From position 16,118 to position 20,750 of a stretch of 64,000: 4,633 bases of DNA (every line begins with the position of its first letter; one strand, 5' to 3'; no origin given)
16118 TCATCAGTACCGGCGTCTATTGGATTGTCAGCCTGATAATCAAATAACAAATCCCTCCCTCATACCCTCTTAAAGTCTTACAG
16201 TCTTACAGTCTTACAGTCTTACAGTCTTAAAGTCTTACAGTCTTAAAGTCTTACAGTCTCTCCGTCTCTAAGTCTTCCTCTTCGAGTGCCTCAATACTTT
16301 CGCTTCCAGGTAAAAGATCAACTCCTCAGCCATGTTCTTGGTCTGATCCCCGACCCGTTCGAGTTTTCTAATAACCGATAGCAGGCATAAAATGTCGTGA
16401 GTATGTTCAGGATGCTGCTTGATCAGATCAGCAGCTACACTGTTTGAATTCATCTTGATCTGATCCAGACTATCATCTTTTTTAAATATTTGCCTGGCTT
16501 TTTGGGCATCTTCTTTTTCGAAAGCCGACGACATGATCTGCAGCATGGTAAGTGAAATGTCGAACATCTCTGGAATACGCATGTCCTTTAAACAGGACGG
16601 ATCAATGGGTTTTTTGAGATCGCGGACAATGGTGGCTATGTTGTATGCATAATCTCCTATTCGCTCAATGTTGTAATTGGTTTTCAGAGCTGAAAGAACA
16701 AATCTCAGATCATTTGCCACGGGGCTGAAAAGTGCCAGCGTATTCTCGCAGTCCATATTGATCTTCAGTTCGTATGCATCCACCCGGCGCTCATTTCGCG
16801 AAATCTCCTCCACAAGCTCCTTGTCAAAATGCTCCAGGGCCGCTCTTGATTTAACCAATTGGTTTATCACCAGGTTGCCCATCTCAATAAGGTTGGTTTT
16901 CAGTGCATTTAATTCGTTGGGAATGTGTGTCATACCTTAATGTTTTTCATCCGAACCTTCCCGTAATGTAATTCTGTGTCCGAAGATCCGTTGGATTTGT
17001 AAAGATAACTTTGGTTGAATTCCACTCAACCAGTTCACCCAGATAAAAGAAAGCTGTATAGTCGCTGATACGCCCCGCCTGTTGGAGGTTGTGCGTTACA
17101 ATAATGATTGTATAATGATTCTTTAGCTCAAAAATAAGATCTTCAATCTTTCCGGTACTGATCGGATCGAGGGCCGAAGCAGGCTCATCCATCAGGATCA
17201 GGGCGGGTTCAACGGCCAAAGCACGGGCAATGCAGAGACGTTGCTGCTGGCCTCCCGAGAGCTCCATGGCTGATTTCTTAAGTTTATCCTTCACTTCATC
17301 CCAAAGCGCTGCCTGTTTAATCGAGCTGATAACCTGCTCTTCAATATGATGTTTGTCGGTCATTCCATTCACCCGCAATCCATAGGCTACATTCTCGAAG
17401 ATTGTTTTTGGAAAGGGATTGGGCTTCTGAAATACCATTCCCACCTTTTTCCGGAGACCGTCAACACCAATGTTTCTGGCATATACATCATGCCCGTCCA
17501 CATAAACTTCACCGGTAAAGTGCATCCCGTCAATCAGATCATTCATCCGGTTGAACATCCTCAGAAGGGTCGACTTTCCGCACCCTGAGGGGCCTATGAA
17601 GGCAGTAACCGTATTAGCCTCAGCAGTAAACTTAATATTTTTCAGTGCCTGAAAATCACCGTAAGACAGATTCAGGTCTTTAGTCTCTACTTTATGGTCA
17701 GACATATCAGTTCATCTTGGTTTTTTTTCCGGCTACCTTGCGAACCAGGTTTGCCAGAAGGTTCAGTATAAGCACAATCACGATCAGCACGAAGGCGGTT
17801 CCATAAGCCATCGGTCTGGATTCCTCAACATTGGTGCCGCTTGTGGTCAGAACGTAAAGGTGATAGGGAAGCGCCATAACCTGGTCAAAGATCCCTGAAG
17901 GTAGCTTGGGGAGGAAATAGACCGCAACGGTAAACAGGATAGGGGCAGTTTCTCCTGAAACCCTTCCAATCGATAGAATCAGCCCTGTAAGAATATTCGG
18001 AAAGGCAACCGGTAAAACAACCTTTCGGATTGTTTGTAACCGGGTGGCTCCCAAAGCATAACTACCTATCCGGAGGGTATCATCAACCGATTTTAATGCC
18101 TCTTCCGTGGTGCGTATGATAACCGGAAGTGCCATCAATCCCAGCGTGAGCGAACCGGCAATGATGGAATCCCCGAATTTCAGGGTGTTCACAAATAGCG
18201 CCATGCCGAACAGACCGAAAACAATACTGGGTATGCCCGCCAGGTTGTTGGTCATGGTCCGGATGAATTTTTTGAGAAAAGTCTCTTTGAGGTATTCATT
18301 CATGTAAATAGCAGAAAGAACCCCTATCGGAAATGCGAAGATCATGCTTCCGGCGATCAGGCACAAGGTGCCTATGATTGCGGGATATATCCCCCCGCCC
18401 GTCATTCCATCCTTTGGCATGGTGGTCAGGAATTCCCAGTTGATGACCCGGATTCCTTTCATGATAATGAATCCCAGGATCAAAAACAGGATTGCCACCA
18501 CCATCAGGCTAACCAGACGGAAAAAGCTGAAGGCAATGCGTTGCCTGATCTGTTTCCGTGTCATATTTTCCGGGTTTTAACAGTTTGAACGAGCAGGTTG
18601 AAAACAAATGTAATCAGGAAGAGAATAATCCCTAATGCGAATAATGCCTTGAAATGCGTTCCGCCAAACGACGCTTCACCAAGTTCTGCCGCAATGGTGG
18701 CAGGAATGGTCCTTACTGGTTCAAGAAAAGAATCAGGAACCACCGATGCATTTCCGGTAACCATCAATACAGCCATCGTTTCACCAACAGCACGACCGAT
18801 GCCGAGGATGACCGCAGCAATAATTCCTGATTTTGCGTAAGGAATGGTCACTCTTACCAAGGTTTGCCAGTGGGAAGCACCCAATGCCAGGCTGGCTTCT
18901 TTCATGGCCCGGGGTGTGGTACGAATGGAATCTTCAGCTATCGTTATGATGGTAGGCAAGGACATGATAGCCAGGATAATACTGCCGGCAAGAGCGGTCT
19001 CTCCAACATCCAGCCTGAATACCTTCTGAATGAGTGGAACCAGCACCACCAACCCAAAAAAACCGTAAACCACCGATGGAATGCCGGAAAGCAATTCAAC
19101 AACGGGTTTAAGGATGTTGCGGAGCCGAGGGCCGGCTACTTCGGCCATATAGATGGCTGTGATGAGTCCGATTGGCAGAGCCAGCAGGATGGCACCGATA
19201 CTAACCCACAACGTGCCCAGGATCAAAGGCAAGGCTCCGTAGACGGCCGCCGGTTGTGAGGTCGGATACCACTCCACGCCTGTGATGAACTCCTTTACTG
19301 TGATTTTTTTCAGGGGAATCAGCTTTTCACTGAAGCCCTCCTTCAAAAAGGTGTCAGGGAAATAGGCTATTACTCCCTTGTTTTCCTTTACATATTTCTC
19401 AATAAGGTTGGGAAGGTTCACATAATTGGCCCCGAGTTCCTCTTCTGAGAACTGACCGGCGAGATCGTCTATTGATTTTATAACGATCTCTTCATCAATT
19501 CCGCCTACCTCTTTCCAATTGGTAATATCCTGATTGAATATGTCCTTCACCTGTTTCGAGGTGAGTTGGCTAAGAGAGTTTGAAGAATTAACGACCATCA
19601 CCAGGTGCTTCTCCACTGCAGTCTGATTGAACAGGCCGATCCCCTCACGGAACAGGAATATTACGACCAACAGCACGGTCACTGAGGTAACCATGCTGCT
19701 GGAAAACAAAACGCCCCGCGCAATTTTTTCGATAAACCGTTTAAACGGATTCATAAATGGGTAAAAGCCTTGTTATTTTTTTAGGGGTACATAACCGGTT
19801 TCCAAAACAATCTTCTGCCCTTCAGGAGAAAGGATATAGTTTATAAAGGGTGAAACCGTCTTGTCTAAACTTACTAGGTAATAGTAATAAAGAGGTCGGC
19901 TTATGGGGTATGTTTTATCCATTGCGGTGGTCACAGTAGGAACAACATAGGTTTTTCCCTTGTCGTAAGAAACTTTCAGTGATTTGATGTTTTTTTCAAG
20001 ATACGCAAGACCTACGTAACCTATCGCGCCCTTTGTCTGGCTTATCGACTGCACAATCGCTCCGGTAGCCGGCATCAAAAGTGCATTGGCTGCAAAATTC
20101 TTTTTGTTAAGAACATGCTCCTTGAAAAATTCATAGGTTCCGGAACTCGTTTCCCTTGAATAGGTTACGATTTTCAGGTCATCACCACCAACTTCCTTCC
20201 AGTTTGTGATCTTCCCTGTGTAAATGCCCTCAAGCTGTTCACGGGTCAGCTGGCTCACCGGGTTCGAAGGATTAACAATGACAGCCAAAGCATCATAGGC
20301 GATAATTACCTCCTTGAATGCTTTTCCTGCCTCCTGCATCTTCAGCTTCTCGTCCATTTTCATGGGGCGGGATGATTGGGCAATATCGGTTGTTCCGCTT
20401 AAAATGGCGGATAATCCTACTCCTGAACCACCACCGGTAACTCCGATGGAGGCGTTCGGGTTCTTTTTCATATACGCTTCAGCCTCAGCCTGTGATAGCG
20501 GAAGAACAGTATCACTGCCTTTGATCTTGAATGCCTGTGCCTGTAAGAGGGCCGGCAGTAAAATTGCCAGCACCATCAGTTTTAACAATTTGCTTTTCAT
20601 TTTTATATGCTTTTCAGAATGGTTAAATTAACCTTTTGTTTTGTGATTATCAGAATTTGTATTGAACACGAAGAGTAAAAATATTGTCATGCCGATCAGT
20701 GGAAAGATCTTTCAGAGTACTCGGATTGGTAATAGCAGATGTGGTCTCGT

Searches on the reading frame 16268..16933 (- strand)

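Call 8: search_protein_families(library=pfam, proteins=[window:16268-16933:-])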
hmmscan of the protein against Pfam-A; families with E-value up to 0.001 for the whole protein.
window:16268-16933:- (221 aa): 1 family
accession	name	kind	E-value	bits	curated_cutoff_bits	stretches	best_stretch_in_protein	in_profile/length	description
PF01895.24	PhoU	-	1.8e-39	134.4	23.5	2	15-103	1-89/89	PhoU domain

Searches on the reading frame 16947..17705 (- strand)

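Call 8: search_protein_families(library=pfam, proteins=[window:16947-17705:-])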
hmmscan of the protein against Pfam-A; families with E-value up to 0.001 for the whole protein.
window:16947-17705:- (252 aa): 7 families
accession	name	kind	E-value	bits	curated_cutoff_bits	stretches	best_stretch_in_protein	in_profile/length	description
PF00005.33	ABC_tran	-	1.6e-31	110.1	25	1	21-176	1-136/137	ABC transporter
PF13304.12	AAA_21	-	5e-09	37.1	27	0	137-207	226-300/304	AAA domain, putative AbiEii toxin, Type IV TA system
PF02463.25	SMC_N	-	1.7e-08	34.6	40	1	137-210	122-202/220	RecF/RecN/SMC N terminal domain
PF00931.28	NB-ARC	-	0.00021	21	23.5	1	30-173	18-107/248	NB-ARC domain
PF13401.12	AAA_22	-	0.00037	21.2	27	1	32-130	6-80/130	AAA domain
PF03193.22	RsgA_GTPase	-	0.00048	20.4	30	0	14-52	90-127/174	RsgA GTPase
PF13555.12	AAA_29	-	0.00068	19.8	27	0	16-48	10-39/61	P-loop containing region of AAA domain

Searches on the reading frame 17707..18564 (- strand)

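Call 8: search_protein_families(library=pfam, proteins=[window:17707-18564:-])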
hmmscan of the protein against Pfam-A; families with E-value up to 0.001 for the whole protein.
window:17707-18564:- (285 aa): 1 family
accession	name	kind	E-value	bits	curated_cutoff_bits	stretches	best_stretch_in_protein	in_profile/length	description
PF00528.27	BPD_transp_1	-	1.3e-22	80.9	26.4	1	78-281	2-181/184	Binding-protein-dependent transport system inner membrane component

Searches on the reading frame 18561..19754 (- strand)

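Call 8: search_protein_families(library=pfam, proteins=[window:18561-19754:-])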
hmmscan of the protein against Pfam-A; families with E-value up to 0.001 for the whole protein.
window:18561-19754:- (397 aa): 2 families
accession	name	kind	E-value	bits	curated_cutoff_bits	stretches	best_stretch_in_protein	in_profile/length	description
PF00528.27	BPD_transp_1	-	1.2e-21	77.7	26.4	1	196-393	1-179/184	Binding-protein-dependent transport system inner membrane component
PF12849.12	PBP_like_2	-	2.4e-06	27.9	27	1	38-131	81-183/267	PBP superfamily domain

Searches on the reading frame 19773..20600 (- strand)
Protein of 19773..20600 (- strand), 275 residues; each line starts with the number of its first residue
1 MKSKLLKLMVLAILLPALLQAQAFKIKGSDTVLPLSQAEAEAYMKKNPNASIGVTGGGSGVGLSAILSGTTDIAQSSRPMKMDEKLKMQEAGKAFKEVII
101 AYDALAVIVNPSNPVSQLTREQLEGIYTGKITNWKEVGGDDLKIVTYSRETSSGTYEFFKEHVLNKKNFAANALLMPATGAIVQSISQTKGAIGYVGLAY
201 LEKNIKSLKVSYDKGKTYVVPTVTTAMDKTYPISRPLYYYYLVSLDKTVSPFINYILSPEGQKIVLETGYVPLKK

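Call 8: search_protein_families(library=pfam, proteins=[window:19773-20600:-])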
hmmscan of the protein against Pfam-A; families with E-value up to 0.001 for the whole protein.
window:19773-20600:- (275 aa): 4 families
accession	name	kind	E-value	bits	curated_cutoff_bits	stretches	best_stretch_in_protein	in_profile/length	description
PF12849.12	PBP_like_2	-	6.5e-48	164.2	27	1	24-260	12-267/267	PBP superfamily domain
PF13531.11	SBP_bac_11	-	2.4e-11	44.3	25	1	40-270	17-226/227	Bacterial extracellular solute-binding protein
PF12727.12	PBP_like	-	8.5e-11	41.8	27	1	40-206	1-159/193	PBP superfamily domain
PF01547.30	SBP_bac_1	-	1.5e-05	25.6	26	1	37-263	11-307/307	Bacterial extracellular solute-binding protein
